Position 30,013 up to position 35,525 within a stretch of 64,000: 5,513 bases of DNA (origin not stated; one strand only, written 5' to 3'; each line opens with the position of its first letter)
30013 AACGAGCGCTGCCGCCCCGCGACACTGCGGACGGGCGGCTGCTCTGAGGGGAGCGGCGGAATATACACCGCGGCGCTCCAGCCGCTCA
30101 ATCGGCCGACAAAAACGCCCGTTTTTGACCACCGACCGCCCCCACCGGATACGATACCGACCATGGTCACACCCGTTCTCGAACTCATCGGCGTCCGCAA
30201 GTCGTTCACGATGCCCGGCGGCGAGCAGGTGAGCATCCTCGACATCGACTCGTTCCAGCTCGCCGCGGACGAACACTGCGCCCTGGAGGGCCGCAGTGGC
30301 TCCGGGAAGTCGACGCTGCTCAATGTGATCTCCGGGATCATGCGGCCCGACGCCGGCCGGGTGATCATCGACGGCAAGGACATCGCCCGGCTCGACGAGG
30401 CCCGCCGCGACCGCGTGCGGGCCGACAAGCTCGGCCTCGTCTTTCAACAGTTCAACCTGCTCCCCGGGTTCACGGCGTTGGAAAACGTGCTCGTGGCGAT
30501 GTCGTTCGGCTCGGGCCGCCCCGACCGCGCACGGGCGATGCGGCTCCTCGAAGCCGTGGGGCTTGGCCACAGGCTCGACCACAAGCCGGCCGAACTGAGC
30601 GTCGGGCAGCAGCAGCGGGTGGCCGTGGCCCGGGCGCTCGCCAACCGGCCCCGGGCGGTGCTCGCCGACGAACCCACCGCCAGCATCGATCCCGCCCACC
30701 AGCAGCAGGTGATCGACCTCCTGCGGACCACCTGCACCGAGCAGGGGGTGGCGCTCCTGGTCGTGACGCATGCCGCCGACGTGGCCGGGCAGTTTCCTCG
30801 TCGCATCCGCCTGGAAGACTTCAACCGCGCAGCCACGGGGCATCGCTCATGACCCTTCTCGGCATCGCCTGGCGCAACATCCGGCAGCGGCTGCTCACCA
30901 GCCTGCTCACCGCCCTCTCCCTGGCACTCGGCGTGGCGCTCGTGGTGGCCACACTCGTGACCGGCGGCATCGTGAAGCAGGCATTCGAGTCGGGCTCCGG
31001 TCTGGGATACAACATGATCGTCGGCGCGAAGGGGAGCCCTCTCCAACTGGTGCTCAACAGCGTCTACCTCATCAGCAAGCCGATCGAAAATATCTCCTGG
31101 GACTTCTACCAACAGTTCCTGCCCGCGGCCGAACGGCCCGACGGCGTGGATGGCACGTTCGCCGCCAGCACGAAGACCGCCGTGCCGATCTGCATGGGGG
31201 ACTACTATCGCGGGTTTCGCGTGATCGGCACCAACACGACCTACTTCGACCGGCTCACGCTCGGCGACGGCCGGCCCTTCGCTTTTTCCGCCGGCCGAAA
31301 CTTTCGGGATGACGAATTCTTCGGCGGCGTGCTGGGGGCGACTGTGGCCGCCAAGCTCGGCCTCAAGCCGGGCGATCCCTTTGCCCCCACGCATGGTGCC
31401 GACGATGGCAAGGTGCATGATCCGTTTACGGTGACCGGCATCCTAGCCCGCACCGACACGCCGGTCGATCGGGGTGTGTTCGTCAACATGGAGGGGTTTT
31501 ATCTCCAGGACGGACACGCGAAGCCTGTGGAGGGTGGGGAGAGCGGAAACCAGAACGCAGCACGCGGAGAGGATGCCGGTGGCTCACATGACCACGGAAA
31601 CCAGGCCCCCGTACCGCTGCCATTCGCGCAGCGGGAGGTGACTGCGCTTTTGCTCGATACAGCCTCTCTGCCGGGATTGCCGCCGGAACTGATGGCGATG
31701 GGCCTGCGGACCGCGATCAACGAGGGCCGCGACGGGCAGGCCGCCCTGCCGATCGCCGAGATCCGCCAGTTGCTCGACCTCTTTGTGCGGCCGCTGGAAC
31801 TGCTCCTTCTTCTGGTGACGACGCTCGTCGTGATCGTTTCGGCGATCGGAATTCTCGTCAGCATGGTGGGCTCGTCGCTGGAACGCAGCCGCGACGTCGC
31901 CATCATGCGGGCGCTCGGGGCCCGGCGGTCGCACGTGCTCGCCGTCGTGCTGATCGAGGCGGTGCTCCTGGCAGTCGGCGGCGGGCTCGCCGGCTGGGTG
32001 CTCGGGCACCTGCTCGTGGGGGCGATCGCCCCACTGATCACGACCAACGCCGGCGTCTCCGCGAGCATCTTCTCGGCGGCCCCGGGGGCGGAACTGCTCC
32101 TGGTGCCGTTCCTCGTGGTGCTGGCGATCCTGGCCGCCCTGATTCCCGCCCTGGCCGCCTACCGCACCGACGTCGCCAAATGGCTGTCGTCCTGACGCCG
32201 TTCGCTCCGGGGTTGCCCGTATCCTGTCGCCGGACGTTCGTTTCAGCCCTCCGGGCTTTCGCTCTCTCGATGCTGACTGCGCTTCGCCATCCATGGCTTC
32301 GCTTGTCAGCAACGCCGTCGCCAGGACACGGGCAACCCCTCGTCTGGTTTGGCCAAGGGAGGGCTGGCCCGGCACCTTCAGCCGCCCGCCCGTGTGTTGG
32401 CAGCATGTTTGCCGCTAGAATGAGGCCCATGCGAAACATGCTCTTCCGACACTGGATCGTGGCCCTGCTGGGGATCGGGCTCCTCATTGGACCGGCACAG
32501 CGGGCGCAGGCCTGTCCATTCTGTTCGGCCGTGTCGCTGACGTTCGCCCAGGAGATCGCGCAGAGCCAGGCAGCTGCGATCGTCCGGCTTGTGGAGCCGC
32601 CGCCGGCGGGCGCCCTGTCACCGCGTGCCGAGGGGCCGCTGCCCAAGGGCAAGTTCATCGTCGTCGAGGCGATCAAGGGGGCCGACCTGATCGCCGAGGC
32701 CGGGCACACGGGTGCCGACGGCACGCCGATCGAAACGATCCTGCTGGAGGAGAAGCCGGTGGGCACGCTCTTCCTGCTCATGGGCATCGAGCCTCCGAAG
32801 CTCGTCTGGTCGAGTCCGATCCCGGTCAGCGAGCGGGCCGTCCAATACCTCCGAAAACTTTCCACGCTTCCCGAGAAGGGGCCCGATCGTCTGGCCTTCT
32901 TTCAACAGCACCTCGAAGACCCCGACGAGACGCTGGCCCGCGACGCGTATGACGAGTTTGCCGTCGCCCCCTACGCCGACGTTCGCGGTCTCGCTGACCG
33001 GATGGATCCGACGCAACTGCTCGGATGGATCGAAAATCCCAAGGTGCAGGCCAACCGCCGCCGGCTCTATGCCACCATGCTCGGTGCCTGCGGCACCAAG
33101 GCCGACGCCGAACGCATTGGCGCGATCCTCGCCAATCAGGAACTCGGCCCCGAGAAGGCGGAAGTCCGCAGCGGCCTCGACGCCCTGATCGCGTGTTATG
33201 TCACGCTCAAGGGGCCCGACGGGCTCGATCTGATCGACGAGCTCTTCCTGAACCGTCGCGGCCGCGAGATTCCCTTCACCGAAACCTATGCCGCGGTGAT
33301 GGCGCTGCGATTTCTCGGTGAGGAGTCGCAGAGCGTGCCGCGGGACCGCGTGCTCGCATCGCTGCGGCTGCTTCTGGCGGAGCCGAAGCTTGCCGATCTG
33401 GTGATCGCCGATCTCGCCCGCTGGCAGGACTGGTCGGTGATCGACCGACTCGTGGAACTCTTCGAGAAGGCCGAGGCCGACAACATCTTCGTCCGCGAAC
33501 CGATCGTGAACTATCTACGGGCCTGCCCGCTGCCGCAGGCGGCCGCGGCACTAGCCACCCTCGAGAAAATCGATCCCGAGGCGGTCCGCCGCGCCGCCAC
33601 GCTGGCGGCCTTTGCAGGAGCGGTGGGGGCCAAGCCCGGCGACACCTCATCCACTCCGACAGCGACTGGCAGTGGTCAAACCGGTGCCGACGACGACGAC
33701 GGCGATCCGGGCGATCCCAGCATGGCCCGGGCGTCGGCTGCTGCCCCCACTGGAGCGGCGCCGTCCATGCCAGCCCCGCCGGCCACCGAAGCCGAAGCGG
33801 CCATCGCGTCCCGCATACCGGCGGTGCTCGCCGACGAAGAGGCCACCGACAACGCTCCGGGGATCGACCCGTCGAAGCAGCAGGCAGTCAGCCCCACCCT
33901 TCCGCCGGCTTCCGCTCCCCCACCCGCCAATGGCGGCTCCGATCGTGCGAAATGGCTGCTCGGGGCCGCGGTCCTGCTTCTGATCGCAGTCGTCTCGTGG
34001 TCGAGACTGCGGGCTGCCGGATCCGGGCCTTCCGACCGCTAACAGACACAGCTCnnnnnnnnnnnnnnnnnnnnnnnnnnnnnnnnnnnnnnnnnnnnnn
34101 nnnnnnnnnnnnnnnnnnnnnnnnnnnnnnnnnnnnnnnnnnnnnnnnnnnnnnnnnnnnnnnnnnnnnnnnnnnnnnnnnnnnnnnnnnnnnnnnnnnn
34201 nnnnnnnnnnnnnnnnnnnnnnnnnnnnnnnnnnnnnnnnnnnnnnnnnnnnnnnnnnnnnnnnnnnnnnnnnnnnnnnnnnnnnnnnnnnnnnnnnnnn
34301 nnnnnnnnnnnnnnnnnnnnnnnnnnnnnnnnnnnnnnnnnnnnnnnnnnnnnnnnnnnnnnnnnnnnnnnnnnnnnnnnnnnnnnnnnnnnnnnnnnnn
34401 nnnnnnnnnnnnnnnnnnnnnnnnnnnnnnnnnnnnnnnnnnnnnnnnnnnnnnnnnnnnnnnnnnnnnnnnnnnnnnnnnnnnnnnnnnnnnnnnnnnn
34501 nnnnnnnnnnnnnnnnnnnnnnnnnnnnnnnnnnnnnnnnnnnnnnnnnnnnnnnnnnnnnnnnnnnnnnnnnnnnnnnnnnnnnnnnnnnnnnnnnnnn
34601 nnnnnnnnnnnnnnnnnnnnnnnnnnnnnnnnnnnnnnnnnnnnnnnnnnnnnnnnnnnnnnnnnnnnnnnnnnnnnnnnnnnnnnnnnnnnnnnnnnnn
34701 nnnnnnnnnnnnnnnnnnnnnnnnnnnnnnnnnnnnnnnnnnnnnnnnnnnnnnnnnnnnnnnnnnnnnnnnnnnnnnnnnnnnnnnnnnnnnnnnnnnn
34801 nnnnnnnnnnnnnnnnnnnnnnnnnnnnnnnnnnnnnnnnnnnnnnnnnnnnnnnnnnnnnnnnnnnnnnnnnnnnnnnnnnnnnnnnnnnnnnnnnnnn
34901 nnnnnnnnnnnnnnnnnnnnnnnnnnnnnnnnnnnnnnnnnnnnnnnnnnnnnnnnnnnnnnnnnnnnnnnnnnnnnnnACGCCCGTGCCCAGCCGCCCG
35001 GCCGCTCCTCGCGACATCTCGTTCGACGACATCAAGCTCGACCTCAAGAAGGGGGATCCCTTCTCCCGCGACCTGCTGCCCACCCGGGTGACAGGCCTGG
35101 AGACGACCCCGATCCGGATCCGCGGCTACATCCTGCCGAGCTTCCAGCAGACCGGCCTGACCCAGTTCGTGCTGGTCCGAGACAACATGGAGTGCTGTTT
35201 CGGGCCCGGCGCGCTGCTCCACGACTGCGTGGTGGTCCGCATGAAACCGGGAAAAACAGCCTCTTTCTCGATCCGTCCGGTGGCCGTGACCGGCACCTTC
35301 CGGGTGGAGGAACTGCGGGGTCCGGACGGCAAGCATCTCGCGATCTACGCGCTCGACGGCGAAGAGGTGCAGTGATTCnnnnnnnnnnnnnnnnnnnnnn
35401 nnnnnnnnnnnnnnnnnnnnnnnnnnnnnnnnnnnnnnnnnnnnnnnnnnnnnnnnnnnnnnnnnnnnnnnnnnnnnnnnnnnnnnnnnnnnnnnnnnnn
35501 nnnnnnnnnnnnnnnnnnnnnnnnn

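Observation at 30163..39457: Nine-gene co-directional envelope cluster built around a MacB-type ABC pump, with members not in any described system I know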

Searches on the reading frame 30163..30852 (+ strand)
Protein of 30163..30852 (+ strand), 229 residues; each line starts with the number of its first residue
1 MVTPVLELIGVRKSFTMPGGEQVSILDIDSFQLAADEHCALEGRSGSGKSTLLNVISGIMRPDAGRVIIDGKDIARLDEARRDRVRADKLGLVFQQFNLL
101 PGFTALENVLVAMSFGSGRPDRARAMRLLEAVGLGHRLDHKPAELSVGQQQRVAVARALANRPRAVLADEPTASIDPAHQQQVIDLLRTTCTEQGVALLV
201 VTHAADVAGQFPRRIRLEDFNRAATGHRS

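Call 4: search_protein_families(library=pfam, proteins=[window:30163-30852:+], max_evalue=0.01)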
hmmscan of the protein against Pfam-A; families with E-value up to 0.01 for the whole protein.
window:30163-30852:+ (229 aa): 5 families
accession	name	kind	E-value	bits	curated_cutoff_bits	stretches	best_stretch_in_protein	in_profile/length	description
PF00005.33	ABC_tran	-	2.5e-33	116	25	1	29-173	4-137/137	ABC transporter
PF13304.12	AAA_21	-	5.1e-05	23.9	27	0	142-203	235-298/304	AAA domain, putative AbiEii toxin, Type IV TA system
PF13555.12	AAA_29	-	8e-05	22.7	27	1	31-64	17-50/61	P-loop containing region of AAA domain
PF02463.25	SMC_N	-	0.0042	17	40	0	128-208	126-202/220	RecF/RecN/SMC N terminal domain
PF03193.22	RsgA_GTPase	-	0.005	17.1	30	0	35-58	105-128/174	RsgA GTPase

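Call 5: search_protein_families(library=ncbifam, proteins=[window:30163-30852:+], max_evalue=0.01)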
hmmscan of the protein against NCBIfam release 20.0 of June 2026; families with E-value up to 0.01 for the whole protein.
window:30163-30852:+ (229 aa): 189 families (the best 25 are shown)
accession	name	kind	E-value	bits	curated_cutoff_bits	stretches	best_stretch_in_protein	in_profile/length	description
TIGR02211.1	LolD_lipo_ex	equivalog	1.4e-56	191.5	307.75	1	6-219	2-216/221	lipoprotein-releasing ABC transporter ATP-binding protein LolD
NF008639.0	PRK11629.1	equivalog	1.8e-52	178.1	360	1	22-219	22-221/234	lipoprotein-releasing ABC transporter ATP-binding protein LolD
NF007879.0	PRK10584.1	equivalog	5.6e-50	170.2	336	1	6-219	7-221/228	putative ABC transporter ATP-binding protein YbbA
TIGR02982.1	heterocyst_DevA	subfamily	6.7e-49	166.4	295.8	1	19-219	14-216/220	ABC exporter ATP-binding subunit, DevA family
TIGR02673.1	FtsE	equivalog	3.4e-48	164.1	264.85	1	21-215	13-207/214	cell division ATP-binding protein FtsE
NF007826.0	PRK10535.1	equivalog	8.3e-48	163.1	966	1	3-219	2-218/648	macrolide ABC transporter ATP-binding protein/permease MacB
TIGR02315.1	ABC_phnC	equivalog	3.2e-45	154.5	266.1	1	22-215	14-216/243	phosphonate ABC transporter ATP-binding protein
TIGR03608.1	L_ocin_972_ABC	subfamily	4.6e-45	153.6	254.85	1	23-217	11-206/206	putative bacteriocin export ABC transporter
NF007027.0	PRK09493.1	equivalog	5.2e-43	147.1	379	1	23-218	14-209/240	glutamine ABC transporter ATP-binding protein GlnQ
TIGR03005.1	ectoine_ehuA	equivalog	3.1e-42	144.6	345.4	1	22-216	12-218/252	ectoine/hydroxyectoine ABC transporter ATP-binding protein EhuA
NF038007.1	ABC_ATP_DarD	equivalog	2.3e-40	138.4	375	1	26-217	21-213/218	darobactin export ABC transporter ATP-binding protein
TIGR02314.1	ABC_MetN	equivalog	5.6e-39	134.1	499.7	1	8-209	4-205/343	methionine ABC transporter ATP-binding protein MetN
TIGR01186.1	proV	subfamily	3e-37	128.6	326.6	1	20-215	4-200/363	betaine/proline/choline family ABC transporter ATP-binding protein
TIGR02857.1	CydD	equivalog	1.4e-36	126.6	435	1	21-213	334-525/529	thiol reductant ABC exporter subunit CydD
TIGR02142.1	modC_ABC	equivalog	2e-36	125.9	285.05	1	26-206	14-193/353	molybdenum ABC transporter ATP-binding protein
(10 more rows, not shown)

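Call 104: search_protein_families(library=padloc, proteins=[window:30163-30852:+], max_evalue=0.001)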
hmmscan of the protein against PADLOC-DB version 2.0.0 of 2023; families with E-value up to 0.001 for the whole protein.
window:30163-30852:+ (229 aa): 10 families
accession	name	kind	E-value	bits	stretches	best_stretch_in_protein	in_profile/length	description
PDLC04135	mad3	-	1.4e-20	72.2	2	136-208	255-327/374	mads_3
PDLC04140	mad8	-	2.3e-09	35.2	1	30-206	21-235/314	mads_8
PDLC02914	ATPase-Toprim_I-B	-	2.3e-07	28.4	1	153-204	193-244/443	-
PDLC02980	AriA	-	1.9e-06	26.1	0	142-203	235-298/304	-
PDLC04164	AriA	-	8.5e-06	23.5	0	159-207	189-235/253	-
PDLC03878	NsnB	-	7.3e-05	20.7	0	140-208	212-281/345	-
PDLC00289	PtuA1|PtuA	-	0.00011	19.3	0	158-210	244-294/404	AAA ATPase domain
PDLC02335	AbiLi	-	0.00027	18.1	0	146-206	177-239/326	AbiLi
PDLC00273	PtuA1|PtuA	-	0.0003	18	0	163-204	224-265/375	AAA ATPase domain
PDLC00096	GajA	-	0.00033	17.5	1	164-209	290-338/630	AAA ATPase domain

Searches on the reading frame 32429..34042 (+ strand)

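Call 4: search_protein_families(library=pfam, proteins=[window:32429-34042:+], max_evalue=0.01)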
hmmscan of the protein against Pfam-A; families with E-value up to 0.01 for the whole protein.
window:32429-34042:+ (537 aa): 1 family
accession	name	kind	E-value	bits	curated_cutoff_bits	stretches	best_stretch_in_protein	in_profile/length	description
PF13646.12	HEAT_2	-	0.00045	20.9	27.7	1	317-393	12-85/88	HEAT repeats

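Call 5: search_protein_families(library=ncbifam, proteins=[window:32429-34042:+], max_evalue=0.01)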
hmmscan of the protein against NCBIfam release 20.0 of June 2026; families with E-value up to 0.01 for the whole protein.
window:32429-34042:+ (537 aa): 0 families

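Call 104: search_protein_families(library=padloc, proteins=[window:32429-34042:+], max_evalue=0.001)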
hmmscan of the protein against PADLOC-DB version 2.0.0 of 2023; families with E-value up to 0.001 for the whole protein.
window:32429-34042:+ (537 aa): 0 families

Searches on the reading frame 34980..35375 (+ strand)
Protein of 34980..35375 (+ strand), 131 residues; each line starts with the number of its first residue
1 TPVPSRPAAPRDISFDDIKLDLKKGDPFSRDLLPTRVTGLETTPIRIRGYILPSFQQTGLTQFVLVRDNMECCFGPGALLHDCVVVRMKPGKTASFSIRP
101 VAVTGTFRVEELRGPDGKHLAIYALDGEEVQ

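Call 35: find_homologous_proteins(query=window:34980-35375:+, max_evalue=0.001)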
Query window:34980-35375:+ (131 aa): 2468 proteins with E <= 0.001 among 2488 candidates; the best 120 are listed.
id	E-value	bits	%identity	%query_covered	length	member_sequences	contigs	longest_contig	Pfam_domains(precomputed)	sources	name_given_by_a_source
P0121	4.8e-82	291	100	100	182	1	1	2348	-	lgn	-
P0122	2.3e-80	285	98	100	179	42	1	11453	-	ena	-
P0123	2.7e-80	285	98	100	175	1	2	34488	-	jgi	jgi:hypothetical protein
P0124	7.9e-80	284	96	100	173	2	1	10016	-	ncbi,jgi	jgi:hypothetical protein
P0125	1.0e-78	280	96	100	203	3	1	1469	-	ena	-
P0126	1.5e-78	279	96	100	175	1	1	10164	-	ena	-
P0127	5.0e-78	278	95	100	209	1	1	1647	-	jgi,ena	-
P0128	6.2e-78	277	95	100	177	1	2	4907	-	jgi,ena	-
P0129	6.3e-78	277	95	100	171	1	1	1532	-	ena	-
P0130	6.3e-78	277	95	100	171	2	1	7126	-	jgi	jgi:hypothetical protein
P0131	1.2e-77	276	95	100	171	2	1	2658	-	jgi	jgi:hypothetical protein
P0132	1.3e-77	276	97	96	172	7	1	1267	-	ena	-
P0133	1.5e-77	276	95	97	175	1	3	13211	-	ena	-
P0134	1.6e-77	276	95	99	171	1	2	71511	-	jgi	jgi:hypothetical protein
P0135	2.8e-77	275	98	96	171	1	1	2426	-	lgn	-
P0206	2.7e-68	246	82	99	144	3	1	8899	PF11736.15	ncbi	-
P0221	5.8e-67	242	86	93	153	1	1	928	PF11736.15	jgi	jgi:hypothetical protein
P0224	1.3e-66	241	84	98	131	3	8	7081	PF11736.15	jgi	jgi:hypothetical protein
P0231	2.7e-66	240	83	96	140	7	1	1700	PF11736.15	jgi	jgi:hypothetical protein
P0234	3.4e-66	239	84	98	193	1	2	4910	PF11736.15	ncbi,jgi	jgi:hypothetical protein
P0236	3.5e-66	239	84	98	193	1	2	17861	PF11736.15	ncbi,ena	ncbi:MAG: hypothetical protein RLZZ111_1326 [Planctomycetota bacterium]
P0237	3.6e-66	239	86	92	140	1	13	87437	PF11736.15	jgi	jgi:hypothetical protein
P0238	3.6e-66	239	86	92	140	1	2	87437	PF11736.15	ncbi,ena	-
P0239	3.6e-66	239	86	92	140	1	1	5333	PF11736.15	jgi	jgi:hypothetical protein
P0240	3.6e-66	239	86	92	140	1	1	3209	PF11736.15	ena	-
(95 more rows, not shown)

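Call 57: predict_structure(alignment_id=A4)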
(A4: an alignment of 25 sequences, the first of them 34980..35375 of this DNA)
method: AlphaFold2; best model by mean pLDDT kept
length: 131 residues; sequences in the alignment: 25
mean_pLDDT: 79.6   pTM: 0.75
mean pLDDT of the five models: 79.6, 70.2, 53.4, 49.0, 47.4
residues with pLDDT >= 90: 33; 70-90: 64; 50-70: 31; < 50: 3
segments of 3 or more residues with pLDDT < 50: 1-3
pLDDT, mean of each block of 10 residues (from residue 1): 57 88 74 86 93 77 83 59 86 88 92 67 83 88
secondary structure, 60 per line:
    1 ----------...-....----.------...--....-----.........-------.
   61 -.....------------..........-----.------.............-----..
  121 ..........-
elements in order: E11-13 H15-18 H35-38 E44-52 E62-66 E83-88 E101-113 E119-130
